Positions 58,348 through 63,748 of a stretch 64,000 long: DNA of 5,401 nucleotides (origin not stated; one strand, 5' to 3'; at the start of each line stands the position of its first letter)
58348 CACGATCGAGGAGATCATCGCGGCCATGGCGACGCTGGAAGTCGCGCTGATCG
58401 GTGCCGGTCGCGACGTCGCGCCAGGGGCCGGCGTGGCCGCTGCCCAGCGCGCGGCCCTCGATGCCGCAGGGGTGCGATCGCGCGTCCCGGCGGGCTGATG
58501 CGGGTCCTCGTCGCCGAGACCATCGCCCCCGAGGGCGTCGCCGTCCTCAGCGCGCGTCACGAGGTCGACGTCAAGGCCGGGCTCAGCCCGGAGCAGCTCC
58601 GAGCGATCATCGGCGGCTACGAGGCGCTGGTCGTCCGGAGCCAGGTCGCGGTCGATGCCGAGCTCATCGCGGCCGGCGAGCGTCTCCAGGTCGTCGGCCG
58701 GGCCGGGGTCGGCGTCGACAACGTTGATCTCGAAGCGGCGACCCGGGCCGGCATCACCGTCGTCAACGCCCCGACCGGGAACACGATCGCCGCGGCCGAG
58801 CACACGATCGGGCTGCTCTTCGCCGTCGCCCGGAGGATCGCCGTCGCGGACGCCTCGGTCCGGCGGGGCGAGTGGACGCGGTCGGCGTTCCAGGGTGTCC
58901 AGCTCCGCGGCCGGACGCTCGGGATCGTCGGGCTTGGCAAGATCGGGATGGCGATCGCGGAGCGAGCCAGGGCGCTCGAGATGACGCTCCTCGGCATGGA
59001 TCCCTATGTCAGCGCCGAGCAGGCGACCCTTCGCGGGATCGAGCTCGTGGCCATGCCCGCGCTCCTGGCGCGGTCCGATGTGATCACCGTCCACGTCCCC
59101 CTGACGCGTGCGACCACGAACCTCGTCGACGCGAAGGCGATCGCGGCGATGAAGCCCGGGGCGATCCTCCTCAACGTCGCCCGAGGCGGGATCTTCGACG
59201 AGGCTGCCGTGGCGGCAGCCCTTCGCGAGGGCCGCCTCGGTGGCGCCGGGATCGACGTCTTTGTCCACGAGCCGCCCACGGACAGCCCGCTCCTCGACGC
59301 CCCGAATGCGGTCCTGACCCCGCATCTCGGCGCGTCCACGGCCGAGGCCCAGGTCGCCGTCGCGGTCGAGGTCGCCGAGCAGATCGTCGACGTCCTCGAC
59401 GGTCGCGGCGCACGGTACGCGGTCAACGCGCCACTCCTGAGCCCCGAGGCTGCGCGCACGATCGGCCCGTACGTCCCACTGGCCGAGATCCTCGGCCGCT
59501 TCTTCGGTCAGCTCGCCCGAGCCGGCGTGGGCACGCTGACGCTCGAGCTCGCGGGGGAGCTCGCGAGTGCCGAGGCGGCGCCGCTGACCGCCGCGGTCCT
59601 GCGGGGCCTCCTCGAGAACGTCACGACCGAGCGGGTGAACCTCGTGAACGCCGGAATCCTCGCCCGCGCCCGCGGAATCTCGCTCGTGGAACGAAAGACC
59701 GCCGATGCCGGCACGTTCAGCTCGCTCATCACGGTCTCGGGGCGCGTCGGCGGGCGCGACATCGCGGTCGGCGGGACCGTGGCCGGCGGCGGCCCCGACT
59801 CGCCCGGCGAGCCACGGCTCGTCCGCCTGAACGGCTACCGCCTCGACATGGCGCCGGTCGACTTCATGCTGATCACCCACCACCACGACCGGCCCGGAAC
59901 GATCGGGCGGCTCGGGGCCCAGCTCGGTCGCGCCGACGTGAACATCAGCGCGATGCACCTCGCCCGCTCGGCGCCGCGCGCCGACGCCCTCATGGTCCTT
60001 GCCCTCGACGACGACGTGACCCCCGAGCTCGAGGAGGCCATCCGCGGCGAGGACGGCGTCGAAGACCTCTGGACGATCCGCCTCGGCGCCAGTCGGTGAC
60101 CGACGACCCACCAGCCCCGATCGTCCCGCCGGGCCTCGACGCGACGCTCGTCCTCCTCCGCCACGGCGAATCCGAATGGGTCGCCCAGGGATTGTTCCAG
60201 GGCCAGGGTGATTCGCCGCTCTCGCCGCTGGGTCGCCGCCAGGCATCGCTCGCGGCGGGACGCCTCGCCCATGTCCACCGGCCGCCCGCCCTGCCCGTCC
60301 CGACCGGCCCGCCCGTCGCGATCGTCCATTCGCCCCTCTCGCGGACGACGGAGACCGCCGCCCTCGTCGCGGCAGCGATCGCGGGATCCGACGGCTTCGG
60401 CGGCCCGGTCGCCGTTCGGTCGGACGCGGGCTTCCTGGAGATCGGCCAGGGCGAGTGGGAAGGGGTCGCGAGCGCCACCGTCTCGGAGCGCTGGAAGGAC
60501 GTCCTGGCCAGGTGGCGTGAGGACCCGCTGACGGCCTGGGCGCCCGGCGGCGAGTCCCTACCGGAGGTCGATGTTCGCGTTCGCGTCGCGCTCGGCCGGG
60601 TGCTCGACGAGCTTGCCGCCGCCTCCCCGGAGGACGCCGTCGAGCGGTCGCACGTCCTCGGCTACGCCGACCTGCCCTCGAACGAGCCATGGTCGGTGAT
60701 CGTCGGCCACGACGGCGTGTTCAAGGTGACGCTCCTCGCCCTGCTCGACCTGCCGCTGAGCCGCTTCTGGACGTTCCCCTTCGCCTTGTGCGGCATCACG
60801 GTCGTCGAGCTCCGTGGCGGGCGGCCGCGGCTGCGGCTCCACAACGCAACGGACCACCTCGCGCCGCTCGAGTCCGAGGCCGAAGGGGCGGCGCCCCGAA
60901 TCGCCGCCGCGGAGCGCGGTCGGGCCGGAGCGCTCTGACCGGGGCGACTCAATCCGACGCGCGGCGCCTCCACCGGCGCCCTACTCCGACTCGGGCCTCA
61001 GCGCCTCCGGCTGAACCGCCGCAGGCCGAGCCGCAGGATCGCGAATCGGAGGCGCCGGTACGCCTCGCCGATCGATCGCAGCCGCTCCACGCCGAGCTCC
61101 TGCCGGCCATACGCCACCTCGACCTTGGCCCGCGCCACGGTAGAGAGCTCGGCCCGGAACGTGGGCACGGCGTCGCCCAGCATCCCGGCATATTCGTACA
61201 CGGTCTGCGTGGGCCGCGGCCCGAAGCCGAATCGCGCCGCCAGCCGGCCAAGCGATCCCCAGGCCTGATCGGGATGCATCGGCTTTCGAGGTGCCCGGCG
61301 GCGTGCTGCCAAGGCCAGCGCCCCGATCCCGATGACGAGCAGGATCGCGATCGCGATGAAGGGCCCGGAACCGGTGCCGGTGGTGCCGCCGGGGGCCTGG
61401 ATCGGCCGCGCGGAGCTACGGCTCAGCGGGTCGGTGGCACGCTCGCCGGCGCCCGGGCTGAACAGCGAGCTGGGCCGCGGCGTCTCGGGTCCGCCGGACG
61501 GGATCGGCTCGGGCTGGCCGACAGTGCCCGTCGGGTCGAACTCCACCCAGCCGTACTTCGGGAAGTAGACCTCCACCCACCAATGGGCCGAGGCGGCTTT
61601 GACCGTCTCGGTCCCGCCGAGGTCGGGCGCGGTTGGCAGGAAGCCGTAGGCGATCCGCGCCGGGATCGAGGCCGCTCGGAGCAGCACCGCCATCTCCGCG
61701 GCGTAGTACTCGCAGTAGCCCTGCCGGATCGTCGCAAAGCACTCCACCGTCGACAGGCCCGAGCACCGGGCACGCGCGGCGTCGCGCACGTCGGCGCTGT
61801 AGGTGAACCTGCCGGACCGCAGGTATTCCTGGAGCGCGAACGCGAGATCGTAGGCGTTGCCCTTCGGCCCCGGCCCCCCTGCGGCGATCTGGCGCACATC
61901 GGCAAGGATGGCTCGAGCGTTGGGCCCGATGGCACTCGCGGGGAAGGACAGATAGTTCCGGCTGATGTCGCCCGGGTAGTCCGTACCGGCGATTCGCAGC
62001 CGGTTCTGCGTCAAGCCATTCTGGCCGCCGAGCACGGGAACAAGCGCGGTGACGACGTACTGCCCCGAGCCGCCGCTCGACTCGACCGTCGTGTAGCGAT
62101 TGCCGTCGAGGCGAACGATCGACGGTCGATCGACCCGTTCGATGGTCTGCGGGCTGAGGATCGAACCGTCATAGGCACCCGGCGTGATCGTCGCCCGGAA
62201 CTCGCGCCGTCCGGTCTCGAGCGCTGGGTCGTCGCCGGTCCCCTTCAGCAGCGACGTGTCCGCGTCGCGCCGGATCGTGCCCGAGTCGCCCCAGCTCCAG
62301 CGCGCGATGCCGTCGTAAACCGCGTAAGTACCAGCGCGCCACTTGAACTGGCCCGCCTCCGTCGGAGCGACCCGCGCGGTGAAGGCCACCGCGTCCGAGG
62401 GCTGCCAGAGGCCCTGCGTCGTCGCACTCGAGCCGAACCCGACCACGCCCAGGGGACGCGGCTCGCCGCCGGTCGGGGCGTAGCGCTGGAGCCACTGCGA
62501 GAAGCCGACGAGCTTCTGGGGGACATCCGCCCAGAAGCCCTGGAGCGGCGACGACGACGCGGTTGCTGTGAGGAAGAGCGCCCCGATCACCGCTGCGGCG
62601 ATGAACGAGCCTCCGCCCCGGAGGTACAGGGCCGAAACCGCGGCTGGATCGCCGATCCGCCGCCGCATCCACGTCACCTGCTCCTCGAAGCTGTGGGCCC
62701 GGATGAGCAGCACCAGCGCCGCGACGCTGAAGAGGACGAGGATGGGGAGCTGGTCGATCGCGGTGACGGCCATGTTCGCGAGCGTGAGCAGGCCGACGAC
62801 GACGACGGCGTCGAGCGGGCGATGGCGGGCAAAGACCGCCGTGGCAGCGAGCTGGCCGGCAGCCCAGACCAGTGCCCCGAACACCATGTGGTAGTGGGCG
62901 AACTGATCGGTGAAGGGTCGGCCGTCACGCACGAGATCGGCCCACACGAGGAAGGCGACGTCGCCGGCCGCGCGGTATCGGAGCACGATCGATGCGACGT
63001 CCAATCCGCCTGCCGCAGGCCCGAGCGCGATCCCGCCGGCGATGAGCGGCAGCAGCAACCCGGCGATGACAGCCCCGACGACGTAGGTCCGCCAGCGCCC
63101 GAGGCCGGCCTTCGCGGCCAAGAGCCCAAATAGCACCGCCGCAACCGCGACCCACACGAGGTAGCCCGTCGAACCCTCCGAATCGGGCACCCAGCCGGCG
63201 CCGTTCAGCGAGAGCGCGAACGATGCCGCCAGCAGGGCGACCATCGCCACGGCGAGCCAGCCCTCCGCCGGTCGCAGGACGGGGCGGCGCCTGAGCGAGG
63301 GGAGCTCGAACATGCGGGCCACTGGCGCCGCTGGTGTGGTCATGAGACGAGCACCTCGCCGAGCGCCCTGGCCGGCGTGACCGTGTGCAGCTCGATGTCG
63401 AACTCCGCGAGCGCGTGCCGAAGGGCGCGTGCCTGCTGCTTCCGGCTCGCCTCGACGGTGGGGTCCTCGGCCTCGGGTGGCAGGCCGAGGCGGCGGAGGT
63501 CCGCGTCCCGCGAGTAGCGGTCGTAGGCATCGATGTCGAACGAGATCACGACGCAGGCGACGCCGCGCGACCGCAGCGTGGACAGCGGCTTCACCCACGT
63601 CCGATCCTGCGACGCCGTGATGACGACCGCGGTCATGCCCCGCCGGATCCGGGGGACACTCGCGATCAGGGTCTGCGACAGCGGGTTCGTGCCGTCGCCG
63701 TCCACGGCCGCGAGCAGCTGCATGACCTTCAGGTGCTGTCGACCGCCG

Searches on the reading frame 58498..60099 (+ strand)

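Call 64: search_protein_families(library=pfam, proteins=[window:58498-60099:+], max_evalue=0.00001)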
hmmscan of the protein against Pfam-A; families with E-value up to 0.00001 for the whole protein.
window:58498-60099:+ (533 aa): 4 families
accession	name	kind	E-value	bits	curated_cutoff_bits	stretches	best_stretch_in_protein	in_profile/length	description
PF02826.25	2-Hacid_dh_C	-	1.3e-59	201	25.1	1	104-278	1-178/178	D-isomer specific 2-hydroxyacid dehydrogenase, NAD binding domain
PF00389.36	2-Hacid_dh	-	3.6e-36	124.2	24.6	1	3-310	1-134/134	D-isomer specific 2-hydroxyacid dehydrogenase, catalytic domain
PF19304.4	PGDH_inter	-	1.3e-25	90.3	27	1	322-443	2-117/119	D-3-phosphoglycerate dehydrogenase intervening domain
PF01842.31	ACT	-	9.5e-07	28.9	27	1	457-516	2-62/66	ACT domain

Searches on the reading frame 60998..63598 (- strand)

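Call 64: search_protein_families(library=pfam, proteins=[window:60998-63598:-], max_evalue=0.00001)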
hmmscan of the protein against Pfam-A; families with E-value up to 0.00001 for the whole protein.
window:60998-63598:- (866 aa): 1 family
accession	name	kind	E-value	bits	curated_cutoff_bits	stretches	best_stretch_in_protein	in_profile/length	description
PF01841.26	Transglut_core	-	1.2e-19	71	23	1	577-689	9-108/108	Transglutaminase-like superfamily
